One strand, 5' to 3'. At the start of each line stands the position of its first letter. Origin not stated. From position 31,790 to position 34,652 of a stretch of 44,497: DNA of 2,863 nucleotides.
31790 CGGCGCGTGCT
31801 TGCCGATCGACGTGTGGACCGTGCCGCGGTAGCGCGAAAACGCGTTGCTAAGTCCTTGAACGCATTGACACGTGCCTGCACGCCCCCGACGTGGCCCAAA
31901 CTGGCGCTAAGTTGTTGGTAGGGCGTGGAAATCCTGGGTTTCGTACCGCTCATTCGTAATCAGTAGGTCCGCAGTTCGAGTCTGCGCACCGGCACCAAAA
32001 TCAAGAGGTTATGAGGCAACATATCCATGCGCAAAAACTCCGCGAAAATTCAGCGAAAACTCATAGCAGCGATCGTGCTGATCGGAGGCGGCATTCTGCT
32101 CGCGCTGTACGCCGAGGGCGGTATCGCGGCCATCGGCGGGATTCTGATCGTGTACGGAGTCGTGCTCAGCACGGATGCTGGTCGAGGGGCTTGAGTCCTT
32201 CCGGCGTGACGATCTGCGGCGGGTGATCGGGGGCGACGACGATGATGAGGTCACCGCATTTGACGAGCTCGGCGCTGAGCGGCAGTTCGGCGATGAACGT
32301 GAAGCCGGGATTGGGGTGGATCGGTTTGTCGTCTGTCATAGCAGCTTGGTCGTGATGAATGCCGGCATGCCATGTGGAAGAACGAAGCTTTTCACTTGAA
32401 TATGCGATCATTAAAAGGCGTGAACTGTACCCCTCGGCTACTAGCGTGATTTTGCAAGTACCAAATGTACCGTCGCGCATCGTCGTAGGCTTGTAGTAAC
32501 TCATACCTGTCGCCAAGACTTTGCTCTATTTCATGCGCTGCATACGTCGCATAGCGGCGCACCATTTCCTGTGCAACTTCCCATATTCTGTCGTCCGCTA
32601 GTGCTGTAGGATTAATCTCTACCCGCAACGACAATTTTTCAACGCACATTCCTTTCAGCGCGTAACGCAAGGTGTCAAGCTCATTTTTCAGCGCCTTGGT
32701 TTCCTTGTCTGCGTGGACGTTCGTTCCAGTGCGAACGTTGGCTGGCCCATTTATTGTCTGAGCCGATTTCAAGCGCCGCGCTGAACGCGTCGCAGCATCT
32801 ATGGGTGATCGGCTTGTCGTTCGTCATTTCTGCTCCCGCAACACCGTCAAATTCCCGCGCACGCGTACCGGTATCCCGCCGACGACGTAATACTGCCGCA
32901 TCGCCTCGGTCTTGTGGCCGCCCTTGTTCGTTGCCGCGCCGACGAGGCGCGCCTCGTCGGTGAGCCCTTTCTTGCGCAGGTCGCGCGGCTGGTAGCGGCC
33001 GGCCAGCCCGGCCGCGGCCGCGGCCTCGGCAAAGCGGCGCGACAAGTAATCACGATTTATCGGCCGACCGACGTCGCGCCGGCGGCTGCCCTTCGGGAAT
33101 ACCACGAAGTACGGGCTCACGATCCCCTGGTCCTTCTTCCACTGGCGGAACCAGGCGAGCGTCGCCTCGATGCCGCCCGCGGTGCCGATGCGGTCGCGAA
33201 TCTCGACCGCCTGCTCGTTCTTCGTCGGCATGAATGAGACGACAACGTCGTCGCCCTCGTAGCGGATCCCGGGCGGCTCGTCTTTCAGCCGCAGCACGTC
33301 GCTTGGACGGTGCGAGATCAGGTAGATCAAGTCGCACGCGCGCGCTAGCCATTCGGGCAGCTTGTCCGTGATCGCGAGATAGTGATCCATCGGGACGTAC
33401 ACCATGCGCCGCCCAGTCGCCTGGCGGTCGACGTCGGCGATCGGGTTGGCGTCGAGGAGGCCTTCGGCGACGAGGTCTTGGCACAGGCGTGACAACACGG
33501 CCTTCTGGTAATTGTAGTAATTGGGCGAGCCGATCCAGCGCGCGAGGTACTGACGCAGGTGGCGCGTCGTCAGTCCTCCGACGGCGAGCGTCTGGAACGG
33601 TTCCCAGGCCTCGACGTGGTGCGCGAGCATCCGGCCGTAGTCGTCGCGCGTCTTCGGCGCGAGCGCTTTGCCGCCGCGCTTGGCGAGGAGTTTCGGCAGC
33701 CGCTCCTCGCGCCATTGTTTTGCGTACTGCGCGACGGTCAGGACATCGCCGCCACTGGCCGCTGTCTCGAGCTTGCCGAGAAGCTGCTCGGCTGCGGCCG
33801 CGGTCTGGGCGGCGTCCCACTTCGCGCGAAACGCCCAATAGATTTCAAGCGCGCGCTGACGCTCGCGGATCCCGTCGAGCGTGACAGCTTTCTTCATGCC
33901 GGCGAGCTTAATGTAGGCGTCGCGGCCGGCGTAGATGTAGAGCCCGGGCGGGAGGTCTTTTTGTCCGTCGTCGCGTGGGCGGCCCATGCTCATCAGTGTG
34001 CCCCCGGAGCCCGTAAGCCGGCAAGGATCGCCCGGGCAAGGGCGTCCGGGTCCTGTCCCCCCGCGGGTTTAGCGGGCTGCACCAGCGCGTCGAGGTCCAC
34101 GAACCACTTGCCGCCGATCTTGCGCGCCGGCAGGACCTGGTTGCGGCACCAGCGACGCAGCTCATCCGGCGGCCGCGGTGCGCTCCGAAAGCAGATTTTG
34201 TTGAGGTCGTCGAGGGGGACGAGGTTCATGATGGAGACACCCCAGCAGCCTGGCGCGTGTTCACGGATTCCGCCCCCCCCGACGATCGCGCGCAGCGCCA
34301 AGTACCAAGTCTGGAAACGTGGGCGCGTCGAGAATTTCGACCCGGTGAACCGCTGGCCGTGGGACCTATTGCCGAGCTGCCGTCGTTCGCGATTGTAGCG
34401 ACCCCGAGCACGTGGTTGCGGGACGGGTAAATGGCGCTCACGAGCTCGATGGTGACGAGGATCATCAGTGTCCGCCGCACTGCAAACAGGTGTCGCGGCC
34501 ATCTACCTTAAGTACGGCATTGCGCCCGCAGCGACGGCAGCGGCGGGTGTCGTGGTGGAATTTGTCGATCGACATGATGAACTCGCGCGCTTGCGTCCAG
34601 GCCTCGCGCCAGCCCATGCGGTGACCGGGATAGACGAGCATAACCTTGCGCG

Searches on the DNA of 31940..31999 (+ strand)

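Call 35: search_dna_similar(query=window:31940-31999:+, collection=phages, mode=distant, max_evalue=0.01, max_rows=30)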
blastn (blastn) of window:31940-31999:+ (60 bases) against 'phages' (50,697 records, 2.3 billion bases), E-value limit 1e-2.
Records with a match: 57; places in all: 57; records where one place covers at least 80% of the query: 45.
Best place of each record, by identity: 80-90% 12; 60-80% 45.
By first word of the organism name: Klebsiella 26; Enterobacter 16; Caulobacter 5; Acinetobacter 4; Raoultella 2; Bertelyvirus 2; Erwinia 1; Xanthomonas 1.
By host as written in the record: Klebsiella pneumoniae 8; Caulobacter vibrioides CB15 7; Enterobacter cloacae ATCC 13047 4; - 4; Enterobacter cloacae 3; Enterobacter cloacae clinial isolate EC7 2; Enterobacter cloacae complex 2; Raoultella ornithinolytica 2; and 23 more.
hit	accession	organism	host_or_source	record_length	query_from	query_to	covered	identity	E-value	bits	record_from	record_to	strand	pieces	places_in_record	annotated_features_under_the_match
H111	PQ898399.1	Enterobacter phage SonariX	Enterobacter cloacae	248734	9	60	87%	78.8%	3e-3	46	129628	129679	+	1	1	tRNA-Thr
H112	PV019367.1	Enterobacter phage vB_ECC_CW742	Enterobacter hormaechei ST 742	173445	9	60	87%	78.8%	3e-3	46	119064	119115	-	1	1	tRNA-Thr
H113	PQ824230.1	Enterobacter phage vB_Ecl_id4496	Enterobacter cloacae SRM004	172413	9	60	87%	78.8%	3e-3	46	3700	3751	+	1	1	tRNA-Thr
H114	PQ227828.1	Enterobacter phage EcL8g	Enterobacter bugandensis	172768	9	60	87%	78.8%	3e-3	46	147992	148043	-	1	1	record has no annotation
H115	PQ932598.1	Enterobacter phage vB_EhoP_ZX13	Enterobacter hormaechei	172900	9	60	87%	78.8%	3e-3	46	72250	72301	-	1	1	none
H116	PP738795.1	Klebsiella phage vB_KpnM_Clarke_MM3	Klebsiella pneumoniae 1101160 (ATCC ...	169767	9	60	87%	78.8%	3e-3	46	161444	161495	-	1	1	tRNA-Thr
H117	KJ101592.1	Enterobacter phage PG7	Enterobacter cloacae clinial isolate EC7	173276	9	60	87%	78.8%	3e-3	46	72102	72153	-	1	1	tRNA-Thr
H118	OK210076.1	Enterobacter phage KKP_3262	Enterobacter cloacae KKP3082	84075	9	60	87%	78.8%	3e-3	46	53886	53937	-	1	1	tRNA-Thr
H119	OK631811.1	Klebsiella phage Kpn6N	Klebsiella pneumoniae K737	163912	9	60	87%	78.8%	3e-3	46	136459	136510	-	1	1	tRNA-Thr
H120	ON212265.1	Enterobacter phage fGh-Ecl01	Enterobacter cloacae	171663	9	60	87%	78.8%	3e-3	46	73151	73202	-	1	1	tRNA-Thr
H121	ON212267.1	Enterobacter phage fGh-Ecl04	Enterobacter cloacae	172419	9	60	87%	78.8%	3e-3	46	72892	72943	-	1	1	tRNA-Thr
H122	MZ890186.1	Klebsiella phage vB_KpnM_5N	Klebsiella pneumoniae 737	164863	9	60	87%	78.8%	3e-3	46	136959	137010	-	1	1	tRNA-Thr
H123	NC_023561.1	Enterobacter phage PG7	Enterobacter cloacae clinial isolate EC7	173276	9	60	87%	78.8%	3e-3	46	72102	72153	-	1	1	tRNA-Thr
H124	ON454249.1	Enterobacter phage vB_EclM-UFV01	Enterobacter cloacae ATCC 13047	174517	9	60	87%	78.8%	3e-3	46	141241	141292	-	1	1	none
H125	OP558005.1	Klebsiella phage vB_KpnM_VPA32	Klebsiella pneumoniae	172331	9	60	87%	78.8%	3e-3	46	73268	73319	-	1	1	tRNA-Thr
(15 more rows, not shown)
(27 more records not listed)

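Call 36: search_dna_similar(query=window:31940-31999:+, collection=plasmids, mode=distant, max_evalue=0.01, max_rows=30)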
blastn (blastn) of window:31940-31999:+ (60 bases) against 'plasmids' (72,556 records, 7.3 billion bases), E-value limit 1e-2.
Records with a match: 18; places in all: 21; records where one place covers at least 80% of the query: 0.
Best place of each record, by identity: 90-95% 4; 80-90% 14.
By first word of the organism name: Acinetobacter 5; Sinorhizobium 4; Ruegeria 3; Proteus 2; Legionella 1; Yersinia 1; Pseudomonas 1; Rhodobacteraceae 1.
By predicted mobility (MOB-suite, as given by PLSDB): non-mobilizable 11; mobilizable 5; conjugative 2.
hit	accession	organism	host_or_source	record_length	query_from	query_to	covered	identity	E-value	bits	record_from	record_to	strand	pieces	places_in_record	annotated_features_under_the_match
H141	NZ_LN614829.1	Legionella fallonii LLAP-10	-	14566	13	55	72%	83.7%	2e-3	47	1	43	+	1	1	none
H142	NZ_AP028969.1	Yersinia pseudotuberculosis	-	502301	17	59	72%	83.7%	2e-3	47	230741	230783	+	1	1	none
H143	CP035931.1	Acinetobacter baumannii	Homo sapiens,blood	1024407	17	58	70%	85.7%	2e-4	50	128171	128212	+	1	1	none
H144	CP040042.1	Acinetobacter baumannii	Homo sapiens,blood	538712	17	58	70%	85.7%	2e-4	50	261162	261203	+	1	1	none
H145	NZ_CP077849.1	Acinetobacter baumannii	Homo sapiens,Rectal swab_P28_BU14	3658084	17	58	70%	85.7%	2e-4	50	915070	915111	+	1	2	none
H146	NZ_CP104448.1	Acinetobacter baumannii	Homo sapiens,sputum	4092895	17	58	70%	85.7%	2e-4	50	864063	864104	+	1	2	none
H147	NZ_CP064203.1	Acinetobacter baumannii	Homo sapiens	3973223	17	58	70%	85.7%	2e-4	50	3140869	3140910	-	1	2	none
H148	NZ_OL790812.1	Proteus mirabilis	-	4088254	17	58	70%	83.3%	8e-3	46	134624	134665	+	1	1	none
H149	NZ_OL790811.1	Proteus mirabilis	-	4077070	17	58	70%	83.3%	8e-3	46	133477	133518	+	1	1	none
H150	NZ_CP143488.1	Pseudomonas silesiensis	single cell,landfill for plastics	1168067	25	60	60%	89.2%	2e-3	46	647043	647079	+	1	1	record has no annotation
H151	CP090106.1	Sinorhizobium meliloti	Medicago,Cell culture,Plant nodule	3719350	9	44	60%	88.9%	7e-4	48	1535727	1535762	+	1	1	none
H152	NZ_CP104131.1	Sinorhizobium sp. K101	Phaseolus vulgaris,cell ...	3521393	9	44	60%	88.9%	7e-4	48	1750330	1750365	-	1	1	none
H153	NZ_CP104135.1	Sinorhizobium sp. C101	Phaseolus vulgaris,cell ...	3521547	9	44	60%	88.9%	7e-4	48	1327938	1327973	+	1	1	none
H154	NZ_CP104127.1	Sinorhizobium sp. M103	Phaseolus vulgaris,cell ...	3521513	9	44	60%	88.9%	7e-4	48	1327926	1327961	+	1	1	none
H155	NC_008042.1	Ruegeria sp. TM1040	-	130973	10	43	57%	91.2%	7e-4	49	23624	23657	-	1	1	none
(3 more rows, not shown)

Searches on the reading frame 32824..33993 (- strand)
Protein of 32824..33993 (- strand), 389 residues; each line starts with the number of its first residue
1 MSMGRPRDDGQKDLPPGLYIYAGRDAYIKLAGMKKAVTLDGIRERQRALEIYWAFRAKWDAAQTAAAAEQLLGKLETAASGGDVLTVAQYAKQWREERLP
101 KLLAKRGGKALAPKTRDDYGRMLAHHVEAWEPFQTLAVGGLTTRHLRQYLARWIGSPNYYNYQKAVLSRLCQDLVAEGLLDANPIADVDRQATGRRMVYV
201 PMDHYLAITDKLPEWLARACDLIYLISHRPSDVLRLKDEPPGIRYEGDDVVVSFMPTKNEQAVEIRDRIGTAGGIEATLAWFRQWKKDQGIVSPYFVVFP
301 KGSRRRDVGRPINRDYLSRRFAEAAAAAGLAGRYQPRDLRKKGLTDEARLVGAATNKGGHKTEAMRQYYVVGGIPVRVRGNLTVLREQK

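Call 4: search_protein_families(library=pfam, proteins=[window:32824-33993:-], max_evalue=0.01)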
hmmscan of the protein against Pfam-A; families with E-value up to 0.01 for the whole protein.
window:32824-33993:- (389 aa): 0 families

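Call 6: search_protein_families(library=phrogs, proteins=[window:32824-33993:-], max_evalue=0.001)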
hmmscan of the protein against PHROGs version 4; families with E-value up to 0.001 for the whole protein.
window:32824-33993:- (389 aa): 2 families
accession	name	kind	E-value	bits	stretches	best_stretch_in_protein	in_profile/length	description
phrog_1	-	integration and excision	3.9e-18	67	1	63-345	143-404/611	integrase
phrog_7244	-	integration and excision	6.5e-06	26.6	1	139-237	116-219/263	integrase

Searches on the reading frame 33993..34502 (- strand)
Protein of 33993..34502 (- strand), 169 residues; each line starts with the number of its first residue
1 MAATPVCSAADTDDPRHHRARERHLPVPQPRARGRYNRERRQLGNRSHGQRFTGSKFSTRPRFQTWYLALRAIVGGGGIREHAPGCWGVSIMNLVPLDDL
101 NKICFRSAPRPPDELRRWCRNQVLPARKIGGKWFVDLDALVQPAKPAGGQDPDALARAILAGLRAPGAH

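Call 4: search_protein_families(library=pfam, proteins=[window:33993-34502:-], max_evalue=0.01)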
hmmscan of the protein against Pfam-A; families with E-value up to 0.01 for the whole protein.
window:33993-34502:- (169 aa): 1 family
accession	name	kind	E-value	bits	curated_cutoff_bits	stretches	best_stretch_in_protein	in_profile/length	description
PF12728.13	HTH_17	-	0.00033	21.3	27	1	113-141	16-44/51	Helix-turn-helix domain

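Call 6: search_protein_families(library=phrogs, proteins=[window:33993-34502:-], max_evalue=0.001)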
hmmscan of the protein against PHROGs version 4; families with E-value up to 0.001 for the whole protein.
window:33993-34502:- (169 aa): 1 family
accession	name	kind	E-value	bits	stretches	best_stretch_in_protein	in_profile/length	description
phrog_629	-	integration and excision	2.8e-07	31.5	1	92-141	2-53/82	excisionase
